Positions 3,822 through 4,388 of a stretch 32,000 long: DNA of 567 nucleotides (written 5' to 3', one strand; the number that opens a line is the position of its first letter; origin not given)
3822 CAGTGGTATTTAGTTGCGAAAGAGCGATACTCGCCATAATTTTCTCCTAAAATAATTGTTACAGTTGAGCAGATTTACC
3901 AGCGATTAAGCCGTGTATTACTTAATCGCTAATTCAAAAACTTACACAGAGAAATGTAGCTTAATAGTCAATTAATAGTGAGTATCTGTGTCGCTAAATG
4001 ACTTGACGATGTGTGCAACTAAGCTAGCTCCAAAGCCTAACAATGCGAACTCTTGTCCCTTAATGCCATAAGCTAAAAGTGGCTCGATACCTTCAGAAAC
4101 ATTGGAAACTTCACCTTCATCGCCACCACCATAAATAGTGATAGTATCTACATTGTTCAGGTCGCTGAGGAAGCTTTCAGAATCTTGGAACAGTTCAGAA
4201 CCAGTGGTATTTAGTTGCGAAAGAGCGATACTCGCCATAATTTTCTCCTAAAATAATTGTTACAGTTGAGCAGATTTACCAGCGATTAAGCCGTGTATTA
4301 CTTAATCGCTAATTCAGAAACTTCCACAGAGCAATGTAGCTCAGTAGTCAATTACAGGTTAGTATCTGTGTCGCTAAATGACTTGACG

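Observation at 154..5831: Candidate undescribed RiPP-like system: eight Cys-free double-glycine-leader peptides plus an APH-fold kinase and a HopA1-like protein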

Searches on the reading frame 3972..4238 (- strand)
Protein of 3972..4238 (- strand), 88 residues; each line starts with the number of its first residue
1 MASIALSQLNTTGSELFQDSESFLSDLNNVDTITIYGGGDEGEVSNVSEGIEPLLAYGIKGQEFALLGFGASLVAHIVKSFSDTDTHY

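Call 3: search_protein_families(library=pfam, proteins=[window:3972-4238:-], max_evalue=1)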
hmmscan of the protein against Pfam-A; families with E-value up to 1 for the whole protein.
window:3972-4238:- (88 aa): 0 families

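Call 4: search_protein_families(library=ncbifam, proteins=[window:3972-4238:-], max_evalue=1)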
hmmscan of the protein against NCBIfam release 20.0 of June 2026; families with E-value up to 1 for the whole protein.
window:3972-4238:- (88 aa): 0 families

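Call 8: find_homologous_proteins(query=window:3972-4238:-, max_evalue=0.01)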
Query window:3972-4238:- (88 aa): 69 proteins with E <= 0.01 among 73 candidates.
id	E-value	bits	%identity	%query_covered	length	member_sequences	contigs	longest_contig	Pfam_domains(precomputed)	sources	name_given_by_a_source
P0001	2.5e-48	179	99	100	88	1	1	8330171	-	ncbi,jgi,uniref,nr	ncbi:hypothetical protein [Nostoc punctiforme]|jgi:hypothetical protein|uniref:Uncharacterized prote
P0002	3.3e-46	172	95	100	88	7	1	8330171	-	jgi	jgi:hypothetical protein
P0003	1.4e-45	170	97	99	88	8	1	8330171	-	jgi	jgi:hypothetical protein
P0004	7.1e-44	164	91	100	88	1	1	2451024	-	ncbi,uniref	ncbi:hypothetical protein N0Y54_04150 [Nostoc punctiforme UO1]|uniref:hypothetical protein n=1 Tax=N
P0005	2.1e-43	163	92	99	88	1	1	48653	-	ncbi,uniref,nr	ncbi:hypothetical protein [Nostoc sp. LEGE 12450]|uniref:hypothetical protein n=1 Tax=Nostoc sp. LEG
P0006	2.6e-43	163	92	99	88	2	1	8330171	-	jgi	jgi:hypothetical protein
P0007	5.3e-43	162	89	100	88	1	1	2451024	-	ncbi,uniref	ncbi:hypothetical protein N0Y54_04155 [Nostoc punctiforme UO1]|uniref:hypothetical protein n=1 Tax=N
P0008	8.5e-43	161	92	98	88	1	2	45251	-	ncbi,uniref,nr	ncbi:hypothetical protein GNF10_10950 [Nostoc sp. UCD121]|uniref:hypothetical protein n=1 Tax=unclas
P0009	9.8e-43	161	91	98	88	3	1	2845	-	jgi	jgi:hypothetical protein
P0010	9.6e-42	158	91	98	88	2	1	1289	-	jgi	jgi:hypothetical protein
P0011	9.9e-42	158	90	98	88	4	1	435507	-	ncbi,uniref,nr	ncbi:hypothetical protein [Nostoc foliaceum]|uniref:Uncharacterized protein n=1 Tax=Nostoc foliaceum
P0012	3.3e-41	156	87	98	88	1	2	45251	-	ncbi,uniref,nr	ncbi:hypothetical protein GNF10_10945 [Nostoc sp. UCD121]|uniref:hypothetical protein n=1 Tax=unclas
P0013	2.0e-40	153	84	100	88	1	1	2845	-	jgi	jgi:hypothetical protein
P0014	1.8e-39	150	84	98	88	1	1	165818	-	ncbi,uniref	ncbi:hypothetical protein [Nostoc sp.]|uniref:hypothetical protein n=1 Tax=Nostoc sp. TaxID=1180 Rep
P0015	2.1e-39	150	88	98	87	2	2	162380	-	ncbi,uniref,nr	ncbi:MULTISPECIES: hypothetical protein [unclassified Nostoc]|uniref:hypothetical protein n=1 Tax=un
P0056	8.4e-34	132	73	100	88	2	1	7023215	-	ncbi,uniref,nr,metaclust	ncbi:hypothetical protein [Calothrix sp. PCC 7507]|uniref:hypothetical protein n=1 Tax=Calothrix sp.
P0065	2.7e-17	80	55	99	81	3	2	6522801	-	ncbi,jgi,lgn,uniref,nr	ncbi:hypothetical protein NOS3756_21730 [Nostoc sp. NIES-3756]|jgi:hypothetical protein|uniref:hypot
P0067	1.7e-16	77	56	93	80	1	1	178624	-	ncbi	ncbi:MAG TPA: hypothetical protein V6D25_24090 [Leptolyngbyaceae cyanobacterium]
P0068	4.6e-13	66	51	94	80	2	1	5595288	-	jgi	jgi:hypothetical protein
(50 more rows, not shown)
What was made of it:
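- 3224..5758 (-): pepA array: seven tandem precursor genes at 3224-3484, 3598-3858, 3972-4238, 4352-4618, 4732-4998, 5112-5378 and 5492-5758. Each has a leader ........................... and an anionic, Cys-free, mostly helical core that ends in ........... There are 69 homologous protein clusters, nearly all from Nostoc and other Nostocales (call 8).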

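Call 11: find_encoding_contigs(protein=P0056, flank=10000, max_places=2)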
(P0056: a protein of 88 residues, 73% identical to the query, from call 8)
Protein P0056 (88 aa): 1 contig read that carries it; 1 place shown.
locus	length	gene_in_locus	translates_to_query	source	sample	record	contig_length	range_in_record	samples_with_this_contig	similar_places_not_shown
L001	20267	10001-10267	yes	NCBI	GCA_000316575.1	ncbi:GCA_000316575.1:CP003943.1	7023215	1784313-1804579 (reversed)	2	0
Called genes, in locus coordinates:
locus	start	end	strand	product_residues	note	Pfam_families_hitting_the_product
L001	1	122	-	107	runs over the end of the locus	PF10693:DUF2499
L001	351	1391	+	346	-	PF04230:PS_pyruv_trans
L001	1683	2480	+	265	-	PF02567:PhzC-PhzF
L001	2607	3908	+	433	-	PF25487:ETR1_N, PF00512:HisKA (faint), PF02518:HATPase_c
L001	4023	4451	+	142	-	PF14229:DUF4332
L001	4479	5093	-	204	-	PF00440:TetR_N, PF14246:TetR_C_7 (weak)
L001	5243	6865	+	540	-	PF00675:Peptidase_M16 (weak), PF05193:Peptidase_M16_C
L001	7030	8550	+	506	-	PF00675:Peptidase_M16, PF05193:Peptidase_M16_C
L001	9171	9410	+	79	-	-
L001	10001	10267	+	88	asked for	-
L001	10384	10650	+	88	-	-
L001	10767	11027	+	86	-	-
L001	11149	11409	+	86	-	-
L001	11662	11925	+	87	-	-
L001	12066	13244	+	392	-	PF01636:APH (faint)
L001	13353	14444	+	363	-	PF17914:HopA1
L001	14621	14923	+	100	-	PF28069:HetP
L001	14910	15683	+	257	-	PF13616:Rotamase_3 (faint), PF13145:Rotamase_2 (weak), PF00639:Rotamase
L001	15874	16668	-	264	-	PF13145:Rotamase_2 (weak), PF00639:Rotamase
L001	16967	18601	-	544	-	PF25919:BSH_CusB (faint), PF00364:Biotin_lipoyl (faint), PF25917:BSH_RND (faint), PF25973:BSH_CzcB (faint), PF25984:BSH_YknX (faint), PF26002:Beta-barrel_AprE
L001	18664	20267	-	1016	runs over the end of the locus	PF00027:cNMP_binding (weak), PF03412:Peptidase_C39, PF00664:ABC_membrane, PF00005:ABC_tran, PF02463:SMC_N (faint)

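Call 12: find_encoding_contigs(protein=P0065, flank=10000, max_places=2)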
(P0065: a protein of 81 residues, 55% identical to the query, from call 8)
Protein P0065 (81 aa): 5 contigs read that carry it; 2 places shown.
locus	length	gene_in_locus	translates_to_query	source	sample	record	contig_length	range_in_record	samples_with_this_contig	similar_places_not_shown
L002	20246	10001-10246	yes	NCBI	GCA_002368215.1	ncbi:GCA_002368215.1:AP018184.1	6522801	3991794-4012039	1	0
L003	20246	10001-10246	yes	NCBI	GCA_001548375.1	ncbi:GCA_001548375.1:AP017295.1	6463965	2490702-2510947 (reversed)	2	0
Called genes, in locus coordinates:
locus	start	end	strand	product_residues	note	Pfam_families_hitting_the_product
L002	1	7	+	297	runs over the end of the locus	PF00126:HTH_1, PF03466:LysR_substrate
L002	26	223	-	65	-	-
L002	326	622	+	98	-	-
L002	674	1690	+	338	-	PF02016:Peptidase_S66, PF17676:Peptidase_S66C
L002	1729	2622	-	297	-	PF00483:NTP_transferase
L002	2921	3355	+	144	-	PF05198:IF3_N, PF00707:IF3_C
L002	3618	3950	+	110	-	PF00578:AhpC-TSA (weak), PF04756:OST3_OST6 (weak), PF08534:Redoxin (faint), PF14595:Thioredoxin_9 (weak), PF00085:Thioredoxin, PF13098:Thioredoxin_2, PF13905:Thioredoxin_8 (weak)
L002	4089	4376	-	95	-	-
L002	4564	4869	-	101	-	PF00076:RRM_1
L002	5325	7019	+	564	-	PF11832:DUF3352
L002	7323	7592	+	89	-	-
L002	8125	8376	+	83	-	-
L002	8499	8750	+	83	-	-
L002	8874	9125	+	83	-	-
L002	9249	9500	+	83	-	-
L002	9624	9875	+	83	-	-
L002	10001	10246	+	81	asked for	-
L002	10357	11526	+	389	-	PF01636:APH, PF02958:EcKL (weak), PF01633:Choline_kinase (faint)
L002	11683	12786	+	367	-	PF17914:HopA1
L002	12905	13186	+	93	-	PF28069:HetP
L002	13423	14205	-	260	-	PF13145:Rotamase_2 (weak), PF00639:Rotamase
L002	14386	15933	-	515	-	PF25973:BSH_CzcB (faint), PF00364:Biotin_lipoyl (faint), PF25917:BSH_RND (faint), PF26002:Beta-barrel_AprE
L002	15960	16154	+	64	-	-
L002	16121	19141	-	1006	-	PF00027:cNMP_binding (weak), PF03412:Peptidase_C39, PF00664:ABC_membrane, PF00005:ABC_tran, PF02463:SMC_N (faint)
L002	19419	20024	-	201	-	PF13518:HTH_28, PF13565:HTH_32, PF13592:HTH_33 (weak)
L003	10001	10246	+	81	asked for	-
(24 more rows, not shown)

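Call 13: find_encoding_contigs(protein=P0067, flank=10000, max_places=2)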
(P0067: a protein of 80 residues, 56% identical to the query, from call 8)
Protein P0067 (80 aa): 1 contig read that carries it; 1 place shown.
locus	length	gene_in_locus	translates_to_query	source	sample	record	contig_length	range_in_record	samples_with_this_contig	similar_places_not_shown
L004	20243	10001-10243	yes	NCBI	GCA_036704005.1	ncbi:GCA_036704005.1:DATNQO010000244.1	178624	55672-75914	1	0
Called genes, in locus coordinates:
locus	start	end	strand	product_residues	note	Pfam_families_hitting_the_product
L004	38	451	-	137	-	-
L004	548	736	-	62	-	PF01165:Ribosomal_S21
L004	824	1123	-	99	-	PF00076:RRM_1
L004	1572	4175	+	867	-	PF17900:Peptidase_M1_N, PF11940:DUF3458 (faint), PF01433:Peptidase_M1, PF02985:HEAT (faint), PF13646:HEAT_2, PF03130:HEAT_PBS (faint), PF13646:HEAT_2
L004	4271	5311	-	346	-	-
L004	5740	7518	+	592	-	PF03109:ABC1, PF27536:UbiB_helical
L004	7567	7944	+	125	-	-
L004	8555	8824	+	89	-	-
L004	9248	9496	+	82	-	-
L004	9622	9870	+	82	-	-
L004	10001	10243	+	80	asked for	-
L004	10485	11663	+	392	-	PF01636:APH, PF02958:EcKL (weak), PF01633:Choline_kinase (weak)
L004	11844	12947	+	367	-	PF17914:HopA1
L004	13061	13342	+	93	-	PF28069:HetP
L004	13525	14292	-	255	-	PF13145:Rotamase_2 (weak), PF13616:Rotamase_3 (weak), PF00639:Rotamase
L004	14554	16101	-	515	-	PF25973:BSH_CzcB (faint), PF00364:Biotin_lipoyl (faint), PF25917:BSH_RND (faint), PF26002:Beta-barrel_AprE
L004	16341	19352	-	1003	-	PF00027:cNMP_binding (weak), PF03412:Peptidase_C39, PF00664:ABC_membrane, PF00005:ABC_tran, PF02463:SMC_N (faint)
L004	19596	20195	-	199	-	PF13518:HTH_28 (weak), PF13565:HTH_32, PF13592:HTH_33 (weak)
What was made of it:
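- The same cluster with a HetP-like gene occurs in a Leptolyngbyaceae MAG (L004, call 13).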

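Call 14: find_encoding_contigs(protein=P0068, flank=10000, max_places=2)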
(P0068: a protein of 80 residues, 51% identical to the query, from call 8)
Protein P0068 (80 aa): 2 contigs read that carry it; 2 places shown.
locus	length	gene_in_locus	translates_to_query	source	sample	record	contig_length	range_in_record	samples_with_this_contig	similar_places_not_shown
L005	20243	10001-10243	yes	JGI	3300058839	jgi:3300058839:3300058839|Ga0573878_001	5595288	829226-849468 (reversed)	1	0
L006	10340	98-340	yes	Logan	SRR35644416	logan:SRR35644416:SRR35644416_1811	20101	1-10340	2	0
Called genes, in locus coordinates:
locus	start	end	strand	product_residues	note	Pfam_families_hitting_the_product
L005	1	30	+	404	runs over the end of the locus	PF07690:MFS_1, PF11700:ATG22 (faint), PF07690:MFS_1 (weak)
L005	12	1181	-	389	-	PF00072:Response_reg, PF00512:HisKA, PF02518:HATPase_c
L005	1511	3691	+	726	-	PF02743:dCache_1, PF08448:PAS_4 (faint), PF13188:PAS_8 (faint), PF22673:MCP-like_PDC_1 (weak), PF00672:HAMP (weak), PF00989:PAS (faint), PF13426:PAS_9 (weak), PF08447:PAS_3 (weak)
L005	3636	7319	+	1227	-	PF00989:PAS (weak), PF08448:PAS_4, PF13426:PAS_9 (weak), PF08447:PAS_3, PF08447:PAS_3, PF00512:HisKA, PF02518:HATPase_c, PF00072:Response_reg, +2 more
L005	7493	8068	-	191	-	PF06041:DUF924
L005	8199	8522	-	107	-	PF02426:MIase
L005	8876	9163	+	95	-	-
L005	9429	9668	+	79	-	-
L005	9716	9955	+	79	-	-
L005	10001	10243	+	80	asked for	-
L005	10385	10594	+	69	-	-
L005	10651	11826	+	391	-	PF01636:APH (weak), PF01633:Choline_kinase (weak)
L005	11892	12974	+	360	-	PF17914:HopA1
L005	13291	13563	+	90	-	-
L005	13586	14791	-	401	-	PF12323:HTH_OrfB_IS605, PF01385:OrfB_IS605, PF07282:Cas12f1-like_TNB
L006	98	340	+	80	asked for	-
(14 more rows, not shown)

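Call 40: search_protein_families(library=pfam, proteins=[L001:14621-14923:+, L002:13423-14205:-, L002:14386-15933:-, L002:16121-19141:-], max_evalue=0.001)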
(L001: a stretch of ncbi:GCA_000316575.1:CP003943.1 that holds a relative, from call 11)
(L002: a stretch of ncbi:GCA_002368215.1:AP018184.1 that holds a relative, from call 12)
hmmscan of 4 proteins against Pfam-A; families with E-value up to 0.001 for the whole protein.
L001:14621-14923:+ (100 aa): 0 families

L002:13423-14205:- (260 aa): 3 families
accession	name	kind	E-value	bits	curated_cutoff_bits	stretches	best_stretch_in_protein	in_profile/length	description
PF00639.27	Rotamase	-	1.9e-09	38.8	21.7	1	132-207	21-96/97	PPIC-type PPIASE domain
PF13145.12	Rotamase_2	-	7.4e-07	30.4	27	1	106-212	6-111/121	PPIC-type PPIASE domain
PF13616.12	Rotamase_3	-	3.6e-06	27.9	22.5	1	131-208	38-114/116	PPIC-type PPIASE domain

L002:14386-15933:- (515 aa): 3 families
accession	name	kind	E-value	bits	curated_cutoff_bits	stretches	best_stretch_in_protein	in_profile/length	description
PF13437.12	HlyD_3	-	1.2e-20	74.6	22.2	1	364-483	1-106/106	HlyD family secretion protein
PF13533.13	Biotin_lipoyl_2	-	3.4e-08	33.6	29.8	1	108-130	10-32/32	Biotin-lipoyl like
PF00364.28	Biotin_lipoyl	-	1.6e-07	31.5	22.1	1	101-141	8-48/73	Biotin-requiring enzyme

L002:16121-19141:- (1006 aa): 6 families
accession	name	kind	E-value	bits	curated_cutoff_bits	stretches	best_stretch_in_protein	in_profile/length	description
PF00664.28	ABC_membrane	-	9.9e-53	180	28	1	446-713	2-272/274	ABC transporter transmembrane region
PF03412.21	Peptidase_C39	-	7.8e-40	136.2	22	1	291-419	2-132/133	Peptidase C39 family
PF00005.33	ABC_tran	-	3.2e-37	128.6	25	1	780-929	1-137/137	ABC transporter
PF02463.25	SMC_N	-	9e-07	29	40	1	819-968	109-208/220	RecF/RecN/SMC N terminal domain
PF00027.35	cNMP_binding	-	1.9e-06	28.2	27.5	1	52-121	17-89/89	Cyclic nucleotide-binding domain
PF12385.14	Peptidase_C70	-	0.00035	20.9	19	1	296-405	14-137/141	Papain-like cysteine protease AvrRpt2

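Call 53: search_protein_representatives(alignment_id=A1)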
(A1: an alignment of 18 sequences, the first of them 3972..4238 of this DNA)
Query: 18 sequences, 86 profile positions. Proteins with E-value up to 0.001 (for the whole library): 658; up to 1e-10: 24; up to 1e-30: 1. The best 150 are listed.
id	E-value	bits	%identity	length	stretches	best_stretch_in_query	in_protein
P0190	3.2e-39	148.8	-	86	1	1-86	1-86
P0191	9.5e-23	96.0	-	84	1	1-83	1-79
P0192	1.0e-22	96.0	-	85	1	1-85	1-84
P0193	3.8e-20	87.7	-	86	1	1-86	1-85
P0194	1.0e-18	83.1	-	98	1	1-83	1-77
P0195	1.5e-17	79.4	-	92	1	1-82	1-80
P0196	2.7e-17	78.5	-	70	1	1-82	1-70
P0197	3.6e-16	74.9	-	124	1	1-82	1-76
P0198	7.5e-16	73.9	-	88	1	1-83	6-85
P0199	6.8e-15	70.9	-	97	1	1-81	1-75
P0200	2.7e-14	69.0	-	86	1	1-81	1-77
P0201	2.2e-13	66.0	-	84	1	1-81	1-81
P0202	2.8e-13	65.7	-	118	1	1-82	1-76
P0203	7.0e-13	64.4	-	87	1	1-83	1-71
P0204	1.9e-12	63.0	-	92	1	1-80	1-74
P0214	1.4e-10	57.0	-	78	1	1-82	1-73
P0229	1.2e-08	50.8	-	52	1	1-40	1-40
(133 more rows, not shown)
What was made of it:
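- The leader is shared by 658 representative peptide clusters with hypervariable cores (call 53).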

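Call 65: predict_structure(alignment_id=A1)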
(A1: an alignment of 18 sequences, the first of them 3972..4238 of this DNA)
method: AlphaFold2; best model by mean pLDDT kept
length: 88 residues; sequences in the alignment: 18
mean_pLDDT: 57.8   pTM: 0.26
mean pLDDT of the five models: 57.8, 52.0, 51.2, 49.1, 45.1
residues with pLDDT >= 90: 0; 70-90: 17; 50-70: 48; < 50: 23
segments of 3 or more residues with pLDDT < 50: 32-49
pLDDT, mean of each block of 10 residues (from residue 1): 53 58 63 43 44 55 72 76 55
secondary structure, 60 per line:
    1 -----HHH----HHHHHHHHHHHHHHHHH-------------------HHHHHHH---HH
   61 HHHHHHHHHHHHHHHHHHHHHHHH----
elements in order: H13-29 H49-55 H59-84
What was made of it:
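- The AF2 model places a helix over the leader motif and a disordered segment around the Gly-Gly site, but confidence is low (call 65).
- Tried and rejected: Confidence is low (pLDDT 57.8), so I used it only for secondary-structure tendency (call 65).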

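Call 69: find_encoding_contigs(protein=P0214, flank=8000, max_places=1)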
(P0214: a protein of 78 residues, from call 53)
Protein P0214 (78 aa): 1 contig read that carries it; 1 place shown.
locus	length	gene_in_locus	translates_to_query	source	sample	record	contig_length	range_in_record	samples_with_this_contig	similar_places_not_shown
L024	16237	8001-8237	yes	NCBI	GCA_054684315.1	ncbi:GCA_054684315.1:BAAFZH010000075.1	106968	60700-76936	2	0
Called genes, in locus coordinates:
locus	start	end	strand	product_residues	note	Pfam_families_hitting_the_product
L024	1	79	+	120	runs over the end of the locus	PF01740:STAS, PF13466:STAS_2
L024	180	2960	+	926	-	PF19864:Radical_SAM_N2, PF04055:Radical_SAM, PF10105:DUF2344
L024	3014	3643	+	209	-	-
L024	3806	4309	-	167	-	-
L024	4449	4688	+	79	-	PF25000:DUF7779 (weak)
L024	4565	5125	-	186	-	PF13546:DDE_5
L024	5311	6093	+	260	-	PF11103:DUF2887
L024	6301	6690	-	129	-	-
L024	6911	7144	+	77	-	-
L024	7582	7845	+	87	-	-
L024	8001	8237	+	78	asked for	-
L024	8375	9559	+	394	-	PF01636:APH (weak), PF01633:Choline_kinase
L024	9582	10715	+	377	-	PF17914:HopA1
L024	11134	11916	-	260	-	PF13145:Rotamase_2 (weak), PF00639:Rotamase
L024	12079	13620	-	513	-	PF25919:BSH_CusB (faint), PF25917:BSH_RND (weak), PF25973:BSH_CzcB (weak), PF26002:Beta-barrel_AprE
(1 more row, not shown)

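Call 70: find_encoding_contigs(protein=P0229, flank=8000, max_places=1)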
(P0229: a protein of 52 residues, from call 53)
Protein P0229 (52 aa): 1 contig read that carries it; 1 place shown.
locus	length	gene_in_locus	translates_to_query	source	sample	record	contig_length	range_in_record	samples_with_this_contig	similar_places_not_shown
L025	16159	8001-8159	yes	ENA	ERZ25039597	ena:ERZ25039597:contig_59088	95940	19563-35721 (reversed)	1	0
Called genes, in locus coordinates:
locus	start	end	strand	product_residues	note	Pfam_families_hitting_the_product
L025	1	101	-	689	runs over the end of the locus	PF00668:Condensation, PF00501:AMP-binding, PF13193:AMP-binding_C, PF00550:PP-binding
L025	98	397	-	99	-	PF00668:Condensation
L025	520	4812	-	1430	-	PF00551:Formyl_trans_N, PF02911:Formyl_trans_C (weak), PF00501:AMP-binding, PF13193:AMP-binding_C, PF00550:PP-binding, PF00668:Condensation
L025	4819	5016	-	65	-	-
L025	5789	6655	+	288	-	-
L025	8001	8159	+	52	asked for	-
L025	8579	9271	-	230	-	PF05193:Peptidase_M16_C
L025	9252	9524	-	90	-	PF05193:Peptidase_M16_C (weak)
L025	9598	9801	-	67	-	-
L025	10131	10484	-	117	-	PF05193:Peptidase_M16_C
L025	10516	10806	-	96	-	PF05193:Peptidase_M16_C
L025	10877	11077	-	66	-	PF00675:Peptidase_M16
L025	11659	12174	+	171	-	PF13302:Acetyltransf_3, PF13420:Acetyltransf_4, PF00583:Acetyltransf_1, PF13523:Acetyltransf_8 (faint)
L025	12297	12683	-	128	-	PF05685:Uma2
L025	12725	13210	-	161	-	PF05685:Uma2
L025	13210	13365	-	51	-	-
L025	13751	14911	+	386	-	PF11949:DUF3466 (faint)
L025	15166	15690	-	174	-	PF00326:Peptidase_S9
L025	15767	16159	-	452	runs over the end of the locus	PF02897:Peptidase_S9_N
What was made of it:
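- One leader-bearing peptide, in L025, has no kinase/HopA1 within 8 kb (call 70).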
